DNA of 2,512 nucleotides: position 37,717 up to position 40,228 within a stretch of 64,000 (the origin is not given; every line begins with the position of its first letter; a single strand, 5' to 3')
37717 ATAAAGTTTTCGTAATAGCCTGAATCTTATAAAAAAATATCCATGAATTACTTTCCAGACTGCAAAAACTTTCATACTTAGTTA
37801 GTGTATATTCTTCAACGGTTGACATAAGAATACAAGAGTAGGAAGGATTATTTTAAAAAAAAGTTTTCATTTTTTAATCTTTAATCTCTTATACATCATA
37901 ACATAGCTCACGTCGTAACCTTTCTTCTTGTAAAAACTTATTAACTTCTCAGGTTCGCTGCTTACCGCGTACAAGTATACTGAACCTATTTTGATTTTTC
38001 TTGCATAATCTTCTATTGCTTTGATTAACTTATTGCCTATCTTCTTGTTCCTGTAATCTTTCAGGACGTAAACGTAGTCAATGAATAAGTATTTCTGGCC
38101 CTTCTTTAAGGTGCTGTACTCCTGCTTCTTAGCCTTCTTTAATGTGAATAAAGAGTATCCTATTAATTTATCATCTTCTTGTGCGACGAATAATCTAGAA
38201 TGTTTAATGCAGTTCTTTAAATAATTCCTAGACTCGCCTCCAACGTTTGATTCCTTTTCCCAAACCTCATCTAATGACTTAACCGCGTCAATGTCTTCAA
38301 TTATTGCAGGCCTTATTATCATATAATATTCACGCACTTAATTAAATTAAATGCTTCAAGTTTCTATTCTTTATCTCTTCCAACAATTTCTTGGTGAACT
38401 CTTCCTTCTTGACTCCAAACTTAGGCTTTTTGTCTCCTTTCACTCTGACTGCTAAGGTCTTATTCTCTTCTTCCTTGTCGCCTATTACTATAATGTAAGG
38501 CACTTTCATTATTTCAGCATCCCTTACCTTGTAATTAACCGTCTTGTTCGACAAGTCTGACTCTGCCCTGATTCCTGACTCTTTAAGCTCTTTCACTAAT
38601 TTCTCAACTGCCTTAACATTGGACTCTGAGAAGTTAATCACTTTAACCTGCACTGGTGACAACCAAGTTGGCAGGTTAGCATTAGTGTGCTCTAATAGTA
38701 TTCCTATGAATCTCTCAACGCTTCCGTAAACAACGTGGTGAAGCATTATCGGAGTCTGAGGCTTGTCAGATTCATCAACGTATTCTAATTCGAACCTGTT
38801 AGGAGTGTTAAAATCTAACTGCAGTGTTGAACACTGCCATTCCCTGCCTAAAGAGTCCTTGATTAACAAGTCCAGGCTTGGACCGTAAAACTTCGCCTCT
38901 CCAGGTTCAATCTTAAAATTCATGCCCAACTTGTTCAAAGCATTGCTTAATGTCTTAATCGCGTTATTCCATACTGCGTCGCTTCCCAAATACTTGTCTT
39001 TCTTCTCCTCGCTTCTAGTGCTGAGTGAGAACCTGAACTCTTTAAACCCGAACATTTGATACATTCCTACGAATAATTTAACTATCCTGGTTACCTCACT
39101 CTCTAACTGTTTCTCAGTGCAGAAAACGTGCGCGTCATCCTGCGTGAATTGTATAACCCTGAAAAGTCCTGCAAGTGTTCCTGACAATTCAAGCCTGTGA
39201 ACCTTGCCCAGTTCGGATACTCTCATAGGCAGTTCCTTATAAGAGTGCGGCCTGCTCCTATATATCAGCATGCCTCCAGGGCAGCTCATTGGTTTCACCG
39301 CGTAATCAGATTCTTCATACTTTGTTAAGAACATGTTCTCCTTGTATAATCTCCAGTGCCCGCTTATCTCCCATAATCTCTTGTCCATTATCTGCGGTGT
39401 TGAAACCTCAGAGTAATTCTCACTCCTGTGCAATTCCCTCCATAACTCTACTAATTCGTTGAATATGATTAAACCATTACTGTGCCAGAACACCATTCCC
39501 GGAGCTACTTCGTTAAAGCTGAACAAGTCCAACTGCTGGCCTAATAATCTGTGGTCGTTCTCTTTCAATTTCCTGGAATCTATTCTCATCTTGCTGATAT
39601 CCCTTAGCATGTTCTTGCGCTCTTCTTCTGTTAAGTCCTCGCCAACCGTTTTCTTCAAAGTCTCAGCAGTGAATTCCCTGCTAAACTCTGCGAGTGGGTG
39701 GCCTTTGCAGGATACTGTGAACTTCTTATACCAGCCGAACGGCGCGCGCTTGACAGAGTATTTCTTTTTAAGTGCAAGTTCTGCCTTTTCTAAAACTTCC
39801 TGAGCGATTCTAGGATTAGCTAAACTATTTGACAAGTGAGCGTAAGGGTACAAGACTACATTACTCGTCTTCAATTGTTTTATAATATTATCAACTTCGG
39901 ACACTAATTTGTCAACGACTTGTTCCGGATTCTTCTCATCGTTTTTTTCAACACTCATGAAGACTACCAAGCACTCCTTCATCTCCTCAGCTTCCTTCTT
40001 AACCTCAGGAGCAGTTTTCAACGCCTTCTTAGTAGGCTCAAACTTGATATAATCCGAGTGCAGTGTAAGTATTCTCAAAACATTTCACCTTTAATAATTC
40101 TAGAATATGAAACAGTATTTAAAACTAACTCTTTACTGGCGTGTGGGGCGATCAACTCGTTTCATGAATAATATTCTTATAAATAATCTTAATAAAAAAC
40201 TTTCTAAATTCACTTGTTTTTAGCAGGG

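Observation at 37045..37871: Two-ORF cassette bracketed by ~105-bp direct repeats that duplicate a promoter and the 5' end of a small gene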

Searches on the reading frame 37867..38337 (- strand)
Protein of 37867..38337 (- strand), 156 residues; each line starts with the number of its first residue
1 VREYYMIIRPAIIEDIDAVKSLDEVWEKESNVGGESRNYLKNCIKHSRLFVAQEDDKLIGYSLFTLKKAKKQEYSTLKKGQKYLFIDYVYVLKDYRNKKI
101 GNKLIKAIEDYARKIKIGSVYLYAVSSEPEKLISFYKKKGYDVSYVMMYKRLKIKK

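Call 7: search_protein_families(library=pfam, proteins=[window:37867-38337:-], max_evalue=1)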
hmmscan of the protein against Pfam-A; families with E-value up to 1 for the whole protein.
window:37867-38337:- (156 aa): 6 families
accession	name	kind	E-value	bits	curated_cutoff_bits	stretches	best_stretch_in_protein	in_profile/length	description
PF00583.31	Acetyltransf_1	-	3.1e-15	56.9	20.7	1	33-141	16-116/116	Acetyltransferase (GNAT) family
PF13508.13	Acetyltransf_7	-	9.3e-13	48.8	27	1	46-142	2-83/84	Acetyltransferase (GNAT) domain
PF13673.13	Acetyltransf_10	-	4.3e-09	36.9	23.6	1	45-144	29-110/128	Acetyltransferase (GNAT) domain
PF13527.13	Acetyltransf_9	-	1.9e-07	31.5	25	1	8-143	2-126/127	Acetyltransferase (GNAT) domain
PF13420.13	Acetyltransf_4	-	4.6e-07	30.4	24.3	1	36-143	33-136/155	Acetyltransferase (GNAT) domain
PF14542.12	Acetyltransf_CG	-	0.0035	17.9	30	1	73-114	16-55/80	GCN5-related N-acetyl-transferase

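Call 8: search_protein_families(library=padloc, proteins=[window:37867-38337:-], max_evalue=1)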
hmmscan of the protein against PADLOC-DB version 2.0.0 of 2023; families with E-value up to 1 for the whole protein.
window:37867-38337:- (156 aa): 1 family
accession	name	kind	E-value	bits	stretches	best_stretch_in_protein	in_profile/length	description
PDLC04421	PDC-M11A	-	2.9e-05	21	1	46-143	193-285/486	-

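Call 23: find_encoding_contigs(protein=window:37867-38337:-, flank=4000, max_places=10)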
Protein window:37867-38337:- (156 aa): no gene with exactly this product is on record in the collection.

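Call 26: find_encoding_contigs(protein=window:37867-38322:-, flank=4000, max_places=10)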
Protein window:37867-38322:- (151 aa): 1 contig read that carries it; 1 place shown.
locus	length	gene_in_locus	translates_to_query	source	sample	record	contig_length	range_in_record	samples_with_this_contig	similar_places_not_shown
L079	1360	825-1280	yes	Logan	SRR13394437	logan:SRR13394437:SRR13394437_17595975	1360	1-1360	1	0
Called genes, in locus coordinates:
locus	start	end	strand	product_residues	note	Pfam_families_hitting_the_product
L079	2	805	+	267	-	?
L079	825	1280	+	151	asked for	PF13527:Acetyltransf_9 (weak), PF13420:Acetyltransf_4 (weak), PF00583:Acetyltransf_1, PF13673:Acetyltransf_10, PF13508:Acetyltransf_7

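Call 42: find_related_loci(query=window:37867-38322:-, collection=metagenome_contigs, flank=6000)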
Query window:37867-38322:- (151 aa) in metagenome_contigs; peptide patterns used: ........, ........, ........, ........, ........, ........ (x = any residue, [..] = any of these).
313 stretches matched a pattern; 3 encode a relative of the query (tblastn E <= 1e-3); 3 distinct loci.
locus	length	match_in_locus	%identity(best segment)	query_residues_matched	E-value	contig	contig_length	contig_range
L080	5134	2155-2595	63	1-147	4e-62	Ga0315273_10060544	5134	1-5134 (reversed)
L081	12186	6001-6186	38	78-143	4e-7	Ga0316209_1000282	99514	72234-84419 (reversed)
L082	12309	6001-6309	26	41-146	3e-6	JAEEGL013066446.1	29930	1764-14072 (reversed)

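Call 45: list_cluster_members(proteins=[window:37867-38322:-, P0001, P0002, window:36931-37104:-, window:34732-36855:-, window:40210-40968:-, window:41004-41642:-, window:37715-37825:-])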
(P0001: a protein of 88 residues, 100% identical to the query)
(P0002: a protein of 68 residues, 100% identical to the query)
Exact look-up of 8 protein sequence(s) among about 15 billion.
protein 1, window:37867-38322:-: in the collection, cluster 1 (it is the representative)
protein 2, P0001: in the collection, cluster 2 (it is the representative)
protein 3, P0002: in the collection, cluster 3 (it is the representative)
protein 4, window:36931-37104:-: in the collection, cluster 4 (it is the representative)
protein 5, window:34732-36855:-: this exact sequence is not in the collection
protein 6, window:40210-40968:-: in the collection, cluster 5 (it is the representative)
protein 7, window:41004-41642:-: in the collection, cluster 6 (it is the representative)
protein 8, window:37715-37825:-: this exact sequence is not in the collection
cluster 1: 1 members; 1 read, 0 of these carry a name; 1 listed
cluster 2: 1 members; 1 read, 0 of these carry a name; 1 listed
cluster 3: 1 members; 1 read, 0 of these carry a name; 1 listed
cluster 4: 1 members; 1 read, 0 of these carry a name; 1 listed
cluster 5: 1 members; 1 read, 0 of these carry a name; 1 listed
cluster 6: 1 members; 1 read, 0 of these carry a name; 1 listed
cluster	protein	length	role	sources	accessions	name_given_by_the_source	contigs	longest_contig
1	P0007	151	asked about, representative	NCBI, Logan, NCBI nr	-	-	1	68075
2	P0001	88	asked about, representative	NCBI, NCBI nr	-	-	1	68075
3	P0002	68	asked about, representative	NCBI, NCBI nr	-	-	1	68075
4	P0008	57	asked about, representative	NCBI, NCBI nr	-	-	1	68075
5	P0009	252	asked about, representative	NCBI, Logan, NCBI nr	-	-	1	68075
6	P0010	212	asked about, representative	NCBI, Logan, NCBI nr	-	-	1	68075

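Call 62: search_protein_families(library=ncbifam, proteins=[window:37867-38322:-], max_evalue=1)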
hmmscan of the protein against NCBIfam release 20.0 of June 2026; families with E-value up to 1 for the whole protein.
window:37867-38322:- (151 aa): 22 families
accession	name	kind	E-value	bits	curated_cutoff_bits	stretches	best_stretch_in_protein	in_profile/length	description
NF005840.0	PRK07757.1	equivalog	5.5e-07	29.6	154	1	1-137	3-119/153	N-acetyltransferase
TIGR01575.1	rimI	equivalog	1.1e-06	28.8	86.4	1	35-138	23-114/132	ribosomal protein S18-alanine N-acetyltransferase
NF043067.1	AAC_6p_group_E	equivalog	2.4e-06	27.5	140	1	19-109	15-101/140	aminoglycoside 6'-N-acetyltransferase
NF053587.1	SpmdActasePaiA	equivalog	7.2e-06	25.9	250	1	40-136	57-147/172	spermidine/spermine N(1)-acetyltransferase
NF040501.1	resist_ArsN2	equivalog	5.9e-05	22.7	125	1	63-137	33-102/133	arsenic resistance N-acetyltransferase ArsN2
NF002959.0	PRK03624.1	equivalog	0.00012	21.8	124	1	81-148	75-142/147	GNAT family acetyltransferase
NF003641.0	PRK05279.1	equivalog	0.00045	19.2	344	1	3-122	297-403/441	amino-acid N-acetyltransferase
NF000224.3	AAC_6p_Acine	exception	0.00086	19.3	225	1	61-111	58-108/146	AAC(6')-Ighjkrstuvwx family aminoglycoside N-acetyltransferase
NF033078.2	AAC_6p_Ia_fam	equivalog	0.0012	18.7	265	1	32-117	40-114/181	AAC(6')-Ia family aminoglycoside 6'-N-acetyltransferase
NF040503.1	resist_ArsN1a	equivalog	0.0014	18.4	170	1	30-137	36-134/159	arsinothricin resistance N-acetyltransferase ArsN1 family A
NF033374.6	AAC_6p_Id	exception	0.0021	18.1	320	1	48-145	50-142/149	aminoglycoside N-acetyltransferase AAC(6')-Id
NF000359.1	sat3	exception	0.003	17.6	360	1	42-139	71-155/180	streptothricin N-acetyltransferase Sat3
TIGR01890.1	N-Ac-Glu-synth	equivalog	0.0045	16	202.85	1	2-137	284-401/429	amino-acid N-acetyltransferase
NF000360.1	sat4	exception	0.007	16.5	380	1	48-142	78-161/180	streptothricin N-acetyltransferase Sat4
NF033151.0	AAC_6p_A10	exception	0.017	15.1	400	1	48-139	63-155/178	AAC(6')-I family aminoglycoside 6'-N-acetyltransferase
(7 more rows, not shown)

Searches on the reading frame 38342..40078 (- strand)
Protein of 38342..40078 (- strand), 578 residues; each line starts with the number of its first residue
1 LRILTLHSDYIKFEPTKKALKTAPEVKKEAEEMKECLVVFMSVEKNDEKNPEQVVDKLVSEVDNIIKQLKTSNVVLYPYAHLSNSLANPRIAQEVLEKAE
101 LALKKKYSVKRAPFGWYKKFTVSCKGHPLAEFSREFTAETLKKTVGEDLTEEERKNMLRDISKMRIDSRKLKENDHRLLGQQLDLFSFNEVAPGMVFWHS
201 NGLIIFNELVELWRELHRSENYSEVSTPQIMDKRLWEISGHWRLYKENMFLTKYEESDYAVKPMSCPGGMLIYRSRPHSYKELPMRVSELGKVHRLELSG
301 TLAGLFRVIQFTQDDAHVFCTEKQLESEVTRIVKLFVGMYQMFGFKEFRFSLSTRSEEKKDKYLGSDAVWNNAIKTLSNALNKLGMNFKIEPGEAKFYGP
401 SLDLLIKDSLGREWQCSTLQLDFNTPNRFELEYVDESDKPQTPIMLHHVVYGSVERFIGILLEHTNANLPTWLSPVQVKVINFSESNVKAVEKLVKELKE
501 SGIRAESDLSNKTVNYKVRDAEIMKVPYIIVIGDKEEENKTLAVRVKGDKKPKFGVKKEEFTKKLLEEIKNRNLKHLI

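Call 7: search_protein_families(library=pfam, proteins=[window:38342-40078:-], max_evalue=1)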
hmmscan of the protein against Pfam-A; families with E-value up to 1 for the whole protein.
window:38342-40078:- (578 aa): 3 families
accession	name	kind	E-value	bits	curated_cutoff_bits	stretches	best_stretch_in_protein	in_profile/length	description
PF08915.16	tRNA-Thr_ED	-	3.2e-52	176.7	30.2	1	1-135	1-136/137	Archaea-specific editing domain of threonyl-tRNA synthetase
PF00587.30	tRNA-synt_2b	-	2.6e-39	135.6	29.3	1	255-464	6-178/179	tRNA synthetase class II core domain (G, H, P, S and T)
PF03129.25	HGTP_anticodon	-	7.8e-18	64.9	21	1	477-567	1-93/94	Anticodon binding domain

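Call 15: find_related_loci(query=window:38342-40078:-, collection=genome_contigs, flank=8000)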
Query window:38342-40078:- (578 aa) in genome_contigs; peptide patterns used: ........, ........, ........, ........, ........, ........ (x = any residue, [..] = any of these).
198 stretches matched a pattern; 78 encode a relative of the query (tblastn E <= 1e-3); 78 distinct loci.
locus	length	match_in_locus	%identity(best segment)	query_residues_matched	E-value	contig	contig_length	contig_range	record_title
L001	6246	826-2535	63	1-574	0e+0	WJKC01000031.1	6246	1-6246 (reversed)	MAG: archaeon isolate Bin_444 k141_2473885, whole genome shotgun sequence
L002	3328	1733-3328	64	1-533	0e+0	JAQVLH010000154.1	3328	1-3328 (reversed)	MAG: Candidatus Nanoarchaeia archaeon isolate STF1_105 NODE_133447_length_3328_cov_2.840675_Sandtown_F1, whole genome sh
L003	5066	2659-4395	60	1-572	0e+0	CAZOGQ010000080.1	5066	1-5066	MAG TPA_asm: Candidatus Woesearchaeota archaeon isolate SRP214966_co4_519 genome assembly, contig: NODE_25079_length_506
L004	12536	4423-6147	61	1-573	0e+0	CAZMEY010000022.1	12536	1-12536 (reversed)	MAG TPA_asm: Candidatus Woesearchaeota archaeon isolate SRP263991_co7_924 genome assembly, contig: NODE_9673_length_1253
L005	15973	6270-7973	58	1-572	0e+0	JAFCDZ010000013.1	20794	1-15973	Candidatus Pacearchaeota archaeon isolate Meg22_1012_Bin_191 Meg22_1012_Bin_191_scaffold_9979, whole genome shotgun sequ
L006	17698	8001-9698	59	1-572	0e+0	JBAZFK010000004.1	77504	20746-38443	MAG: Candidatus Nanoarchaeia archaeon isolate SO_2017_LW3_149 NODE_640_length_77504_cov_4.004756_LW162_2017, whole genom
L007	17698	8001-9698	60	1-572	0e+0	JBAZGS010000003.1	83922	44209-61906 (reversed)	MAG: Candidatus Nanoarchaeia archaeon isolate SO_2017_LW3_51 NODE_555_length_83922_cov_5.043630_LW162_2017, whole genome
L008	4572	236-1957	57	1-573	0e+0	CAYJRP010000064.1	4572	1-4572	MAG TPA_asm: Candidatus Woesearchaeota archaeon isolate ERP125453_co1_333 genome assembly, contig: NODE_25920_length_457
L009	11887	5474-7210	57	1-574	0e+0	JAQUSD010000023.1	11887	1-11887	MAG: Candidatus Nanoarchaeia archaeon isolate STD1_89 NODE_14632_length_11887_cov_3.514626_Sandtown_D1, whole genome sho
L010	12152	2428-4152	56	1-572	0e+0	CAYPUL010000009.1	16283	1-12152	MAG TPA_asm: Candidatus Woesearchaeota archaeon isolate SRP178908_co2_46 genome assembly, contig: NODE_1614_length_16283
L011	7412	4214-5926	55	1-573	0e+0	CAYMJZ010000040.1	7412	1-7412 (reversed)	MAG TPA_asm: Candidatus Woesearchaeota archaeon isolate SRP192515_co2_211 genome assembly, contig: NODE_8888_length_7412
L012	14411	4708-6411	57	1-572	0e+0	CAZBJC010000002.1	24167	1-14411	MAG TPA_asm: Candidatus Woesearchaeota archaeon isolate binchicken_co256_53 genome assembly, contig: NODE_3782_length_24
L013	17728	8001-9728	54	1-577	0e+0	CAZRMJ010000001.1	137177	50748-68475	MAG TPA_asm: Candidatus Woesearchaeota archaeon isolate SRP342105_co2_376 genome assembly, contig: NODE_87_length_137177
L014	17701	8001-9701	56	1-572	0e+0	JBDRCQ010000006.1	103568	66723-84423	MAG: archaeon isolate MEGAHIT-group-1.191 k141_996472, whole genome shotgun sequence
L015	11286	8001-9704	53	1-569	0e+0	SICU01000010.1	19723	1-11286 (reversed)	MAG: Candidatus Pacearchaeota archaeon isolate Baikal-deep-G140 BACOMB-DPANN-C26, whole genome shotgun sequence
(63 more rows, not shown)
